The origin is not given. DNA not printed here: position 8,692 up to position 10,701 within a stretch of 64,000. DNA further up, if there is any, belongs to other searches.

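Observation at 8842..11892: Bacterial-type AspRS adjacent to AsnRS in an otherwise archaeal gene context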

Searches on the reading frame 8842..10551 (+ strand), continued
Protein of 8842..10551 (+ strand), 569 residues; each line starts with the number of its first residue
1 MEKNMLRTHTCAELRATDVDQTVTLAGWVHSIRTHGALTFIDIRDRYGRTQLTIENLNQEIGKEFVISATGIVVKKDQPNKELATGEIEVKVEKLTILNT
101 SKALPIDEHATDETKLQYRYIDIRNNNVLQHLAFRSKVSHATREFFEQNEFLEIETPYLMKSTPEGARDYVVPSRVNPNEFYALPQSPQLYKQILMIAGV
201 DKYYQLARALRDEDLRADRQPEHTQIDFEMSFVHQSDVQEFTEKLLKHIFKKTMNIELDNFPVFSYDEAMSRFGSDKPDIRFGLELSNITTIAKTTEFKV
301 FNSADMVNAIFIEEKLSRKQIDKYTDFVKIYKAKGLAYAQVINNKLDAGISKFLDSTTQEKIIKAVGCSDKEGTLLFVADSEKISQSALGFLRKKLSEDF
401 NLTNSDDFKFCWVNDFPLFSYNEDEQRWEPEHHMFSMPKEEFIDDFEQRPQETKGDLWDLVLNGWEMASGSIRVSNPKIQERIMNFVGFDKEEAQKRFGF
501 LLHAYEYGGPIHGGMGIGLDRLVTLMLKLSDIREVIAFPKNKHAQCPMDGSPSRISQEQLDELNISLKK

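Call 36: find_related_loci(query=P0243, collection=genome_contigs, flank=8000)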
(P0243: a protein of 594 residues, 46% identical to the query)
Query P0243 (594 aa) in genome_contigs; peptide patterns used: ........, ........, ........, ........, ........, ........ (x = any residue, [..] = any of these).
285 stretches matched a pattern; 115 encode a relative of the query (tblastn E <= 1e-3); the best 80 are kept; 80 distinct loci.
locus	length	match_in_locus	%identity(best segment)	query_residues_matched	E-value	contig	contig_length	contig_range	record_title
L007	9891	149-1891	66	2-581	0e+0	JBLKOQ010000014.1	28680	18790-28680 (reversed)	MAG: Candidatus Woesearchaeota archaeon isolate MAG.78 NODE_4863_length_28680_cov_6.335140, whole genome shotgun sequenc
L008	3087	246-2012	57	4-591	0e+0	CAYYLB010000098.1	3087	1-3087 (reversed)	MAG TPA_asm: uncultured Methanosarcinales archaeon isolate binchicken_co38_1359 genome assembly, contig: NODE_65352_leng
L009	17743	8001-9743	57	6-584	0e+0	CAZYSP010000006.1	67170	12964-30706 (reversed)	MAG TPA_asm: uncultured Methanosarcinales archaeon isolate binchicken_co48_510 genome assembly, contig: NODE_479_length_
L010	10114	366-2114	54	6-584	0e+0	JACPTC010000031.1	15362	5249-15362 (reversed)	MAG: Candidatus Woesearchaeota archaeon isolate NC_groundwater_722_Ag_S-0.2um_37_15 S36_SO-2_scaffold_269280, whole geno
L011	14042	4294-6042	52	4-584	0e+0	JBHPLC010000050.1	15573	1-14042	Candidate division KSB1 bacterium isolate SAG AM-322-I22 AM-322-I22_NODE_50, whole genome shotgun sequence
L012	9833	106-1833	52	6-579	0e+0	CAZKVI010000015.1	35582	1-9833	MAG TPA_asm: uncultured Methanosarcinales archaeon isolate SRP077602_co2_3 genome assembly, contig: NODE_1794_length_355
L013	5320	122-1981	51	1-585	0e+0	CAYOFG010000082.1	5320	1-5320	MAG TPA_asm: uncultured Clostridia bacterium isolate binchicken_co376_202 genome assembly, contig: NODE_22238_length_532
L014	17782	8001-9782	51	3-590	0e+0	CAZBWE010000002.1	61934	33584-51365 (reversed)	MAG TPA_asm: uncultured Pirellulales bacterium isolate binchicken_co100_40 genome assembly, contig: NODE_644_length_6193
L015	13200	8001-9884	51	1-592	0e+0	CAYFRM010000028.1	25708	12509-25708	MAG TPA_asm: uncultured Clostridia bacterium isolate ERP108616_co1_251 genome assembly, contig: k119_684654, whole genom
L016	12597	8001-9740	54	6-590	0e+0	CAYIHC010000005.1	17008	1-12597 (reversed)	MAG TPA_asm: Candidatus Woesearchaeota archaeon isolate ERP119705_co20_126 genome assembly, contig: NODE_3475_length_170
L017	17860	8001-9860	50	1-585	0e+0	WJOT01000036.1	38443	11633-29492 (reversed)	MAG: Clostridia bacterium isolate 1244-F3-H4-B3 F3H4_C32, whole genome shotgun sequence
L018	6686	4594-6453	49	1-585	0e+0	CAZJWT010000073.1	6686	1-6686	MAG TPA_asm: uncultured Clostridia bacterium isolate binchicken_co376_5 genome assembly, contig: NODE_15225_length_6686_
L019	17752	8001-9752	52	2-582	0e+0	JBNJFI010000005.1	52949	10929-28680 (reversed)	MAG: Fusobacteriota bacterium isolate Y22_7dBSd1.bin.106 NODE_196_length_52949_cov_57.202800, whole genome shotgun seque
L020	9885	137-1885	52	11-591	0e+0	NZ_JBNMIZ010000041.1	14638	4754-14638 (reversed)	MAG: Brachyspira sp. isolate CM_BacBra2172.83 k141_505049_length_14638_cov_25.8251, whole genome shotgun sequence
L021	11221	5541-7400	50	1-585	0e+0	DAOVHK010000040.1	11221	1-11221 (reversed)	MAG TPA_asm: Clostridia bacterium isolate CSMAG_1339 CSMAG_1339_k141_438465_length_11221_cov_13.3021, whole genome shotg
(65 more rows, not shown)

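Call 63: find_encoding_contigs(protein=P0425, flank=10000, max_places=1)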
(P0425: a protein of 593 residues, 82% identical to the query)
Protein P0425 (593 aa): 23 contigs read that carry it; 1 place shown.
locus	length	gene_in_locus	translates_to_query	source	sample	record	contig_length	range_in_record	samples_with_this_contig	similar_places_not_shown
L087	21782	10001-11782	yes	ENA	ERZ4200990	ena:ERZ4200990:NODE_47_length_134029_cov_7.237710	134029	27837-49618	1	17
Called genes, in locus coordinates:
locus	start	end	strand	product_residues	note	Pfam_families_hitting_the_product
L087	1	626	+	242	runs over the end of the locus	-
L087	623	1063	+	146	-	PF00411:Ribosomal_S11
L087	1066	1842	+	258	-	PF01193:RNA_pol_L, PF01000:RNA_pol_A_bac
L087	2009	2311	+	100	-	PF17135:Ribosomal_L18 (weak), PF00828:Ribosomal_L27A (weak)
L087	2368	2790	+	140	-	PF00572:Ribosomal_L13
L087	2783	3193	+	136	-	PF00380:Ribosomal_S9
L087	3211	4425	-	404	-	PF07690:MFS_1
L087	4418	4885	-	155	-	PF00293:NUDIX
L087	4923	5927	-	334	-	PF00083:Sugar_tr, PF05977:MFS_3, PF07690:MFS_1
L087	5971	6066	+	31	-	-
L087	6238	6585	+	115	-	-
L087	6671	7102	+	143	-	PF00254:FKBP_C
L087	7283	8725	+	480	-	PF14010:PEPcase_2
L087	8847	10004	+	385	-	-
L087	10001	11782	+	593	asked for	PF01336:tRNA_anti-codon, PF00152:tRNA-synt_2, PF02938:GAD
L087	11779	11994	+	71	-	-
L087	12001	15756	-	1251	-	-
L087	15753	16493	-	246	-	-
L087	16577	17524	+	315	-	PF01544:CorA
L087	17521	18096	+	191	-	PF00702:Hydrolase, PF13419:HAD_2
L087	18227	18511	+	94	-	PF02686:GatC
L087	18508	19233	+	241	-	-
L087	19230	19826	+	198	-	PF00160:Pro_isomerase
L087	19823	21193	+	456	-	PF01425:Amidase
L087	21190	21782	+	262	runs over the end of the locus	PF01734:Patatin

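Call 64: find_encoding_contigs(protein=P0451, flank=10000, max_places=1)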
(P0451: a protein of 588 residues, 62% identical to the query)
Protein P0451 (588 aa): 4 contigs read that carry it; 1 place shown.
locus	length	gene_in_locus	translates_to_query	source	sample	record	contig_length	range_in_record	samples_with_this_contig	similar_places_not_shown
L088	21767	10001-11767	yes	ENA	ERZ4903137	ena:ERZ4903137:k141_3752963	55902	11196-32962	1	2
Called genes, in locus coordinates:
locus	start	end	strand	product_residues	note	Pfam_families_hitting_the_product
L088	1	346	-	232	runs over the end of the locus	-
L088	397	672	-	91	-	-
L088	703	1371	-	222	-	PF00730:HhH-GPD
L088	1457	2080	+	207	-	PF13489:Methyltransf_23, PF13847:Methyltransf_31, PF08241:Methyltransf_11, PF08242:Methyltransf_12, PF13649:Methyltransf_25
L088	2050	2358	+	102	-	-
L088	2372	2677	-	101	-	-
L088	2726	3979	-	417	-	PF07690:MFS_1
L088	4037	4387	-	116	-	-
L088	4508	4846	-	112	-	PF01981:PTH2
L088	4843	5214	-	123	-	PF01850:PIN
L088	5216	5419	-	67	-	-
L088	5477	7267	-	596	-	PF08439:Peptidase_M3_N, PF01432:Peptidase_M3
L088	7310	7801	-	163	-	-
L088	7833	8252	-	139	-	PF00293:NUDIX, PF14815:NUDIX_4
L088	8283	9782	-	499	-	-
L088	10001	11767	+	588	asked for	PF01336:tRNA_anti-codon, PF00152:tRNA-synt_2, PF02938:GAD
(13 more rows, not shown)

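Call 65: search_protein_families(library=ncbifam, proteins=[L087:18227-18511:+, L087:19823-21193:+, L087:18508-19233:+, L005:11107-12405:+, L087:8847-10004:+], max_evalue=0.00001)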
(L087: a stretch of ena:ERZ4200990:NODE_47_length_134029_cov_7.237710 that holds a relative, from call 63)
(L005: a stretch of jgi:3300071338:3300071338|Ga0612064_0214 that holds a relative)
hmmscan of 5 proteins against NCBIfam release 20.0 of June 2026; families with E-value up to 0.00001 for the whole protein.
L087:18227-18511:+ (94 aa): 3 families
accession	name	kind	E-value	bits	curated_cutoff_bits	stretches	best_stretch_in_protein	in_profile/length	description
TIGR00135.1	gatC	equivalog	1.9e-26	92.2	47.1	1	3-94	1-92/93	Asp-tRNA(Asn)/Glu-tRNA(Gln) amidotransferase subunit GatC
NF000684.0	PRK00034.3-4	equivalog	5.3e-18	65.2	97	1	2-93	4-94/97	Asp-tRNA(Asn) amidotransferase subunit GatC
NF009461.0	PRK12821.1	equivalog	1.2e-07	30.7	399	1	2-86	388-473/477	aspartyl/glutamyl-tRNA amidotransferase subunit C-like protein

L087:19823-21193:+ (456 aa): 26 families (the best 25 are shown)
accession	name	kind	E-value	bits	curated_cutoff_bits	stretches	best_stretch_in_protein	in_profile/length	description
TIGR00132.1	gatA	equivalog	2e-132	442.3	481.1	1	11-455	6-460/466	Asp-tRNA(Asn)/Glu-tRNA(Gln) amidotransferase subunit GatA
NF005517.0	PRK07139.1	equivalog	3.8e-81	273.1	546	1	20-452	7-426/439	amidase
NF005565.0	PRK07235.1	subfamily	3e-72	243.9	545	1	50-452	81-494/506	amidase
NF006631.0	PRK09201.1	equivalog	9.4e-52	176.3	461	1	16-454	32-450/466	AtzE family amidohydrolase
NF004815.0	PRK06169.1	equivalog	5.8e-50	170.2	506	1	4-453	13-453/471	amidase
TIGR02715.1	amido_AtzE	subfamily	2.7e-49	168.4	425.75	2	15-271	14-280/452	AtzE family amidohydrolase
NF005688.0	PRK07488.1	equivalog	2.2e-48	165.4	532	1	38-455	55-462/474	indoleacetamide hydrolase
NF006169.0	PRK08310.1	equivalog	1.5e-47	162.9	391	2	44-239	13-206/395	amidase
NF005686.0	PRK07486.1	subfamily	3.6e-44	151.3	465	1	19-246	42-267/486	amidase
NF004816.0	PRK06170.1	equivalog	5.4e-42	144.1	503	1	15-455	36-478/493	amidase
NF005460.0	PRK07056.1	subfamily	5.4e-41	141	447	1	50-455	67-449/457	amidase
NF005687.0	PRK07487.1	subfamily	1.7e-40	139.2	428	1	37-455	52-452/468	amidase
NF006006.0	PRK08137.1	equivalog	1.3e-39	136.4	534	1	15-239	61-288/529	amidase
TIGR02713.1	allophanate_hyd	equivalog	1.8e-38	132.4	511.05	2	46-252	21-224/563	allophanate hydrolase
NF006043.0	PRK08186.1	subfamily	1.9e-38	132.3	487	2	12-253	18-260/600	allophanate hydrolase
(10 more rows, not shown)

L087:18508-19233:+ (241 aa): 0 families

L005:11107-12405:+ (432 aa): 17 families
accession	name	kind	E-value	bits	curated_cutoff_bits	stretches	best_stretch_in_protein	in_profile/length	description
NF003037.0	PRK03932.1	equivalog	1.6e-150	502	414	1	4-430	3-449/451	asparagine--tRNA ligase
TIGR00457.1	asnS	equivalog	8.7e-136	453.3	342.6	1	7-430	8-453/455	asparagine--tRNA ligase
NF003483.0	PRK05159.1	equivalog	1.4e-107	360.3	353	1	4-432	5-438/438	aspartate--tRNA(Asn) ligase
TIGR00458.1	aspS_nondisc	equivalog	3e-85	286.8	368.4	1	7-432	6-428/428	aspartate--tRNA(Asn) ligase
NF005052.0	PRK06462.1-1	equivalog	4.7e-61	206.8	368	1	115-425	33-345/353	asparagine synthetase A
NF001750.0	PRK00476.1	equivalog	2.1e-47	161.8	443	2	15-286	18-284/590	aspartate--tRNA ligase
NF005054.0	PRK06462.1-4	equivalog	2.8e-45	154.8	309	1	120-425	14-310/318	asparagine synthetase A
TIGR00459.1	aspS_bact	equivalog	4.2e-43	147.6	373.85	2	15-286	16-279/586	aspartate--tRNA ligase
NF001756.1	PRK00484.1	subfamily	5.8e-32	111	468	1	10-426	46-485/488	lysine--tRNA ligase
TIGR00499.1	lysS_bact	equivalog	6.7e-32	110.8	427.6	1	12-425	50-491/496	lysine--tRNA ligase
NF005053.0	PRK06462.1-3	equivalog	7.9e-24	84.7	322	1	172-419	12-260/274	asparagine synthetase A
NF005055.0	PRK06462.1-5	equivalog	9.1e-21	74.3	389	1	178-428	86-336/341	asparagine synthetase A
NF009460.0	PRK12820.1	equivalog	1.4e-17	63.1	1379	1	16-287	36-313/723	bifunctional aspartyl-tRNA synthetase/aspartyl/glutamyl-tRNA amidotransferase subunit C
NF002821.0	PRK02983.1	equivalog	4.8e-14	51.3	742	1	12-283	656-930/1102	bifunctional lysylphosphatidylglycerol synthetase/lysine--tRNA ligase LysX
NF009101.0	PRK12445.1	subfamily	2.3e-13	49.5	1026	1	117-425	169-500/505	lysine--tRNA ligase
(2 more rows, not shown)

L087:8847-10004:+ (385 aa): 0 families
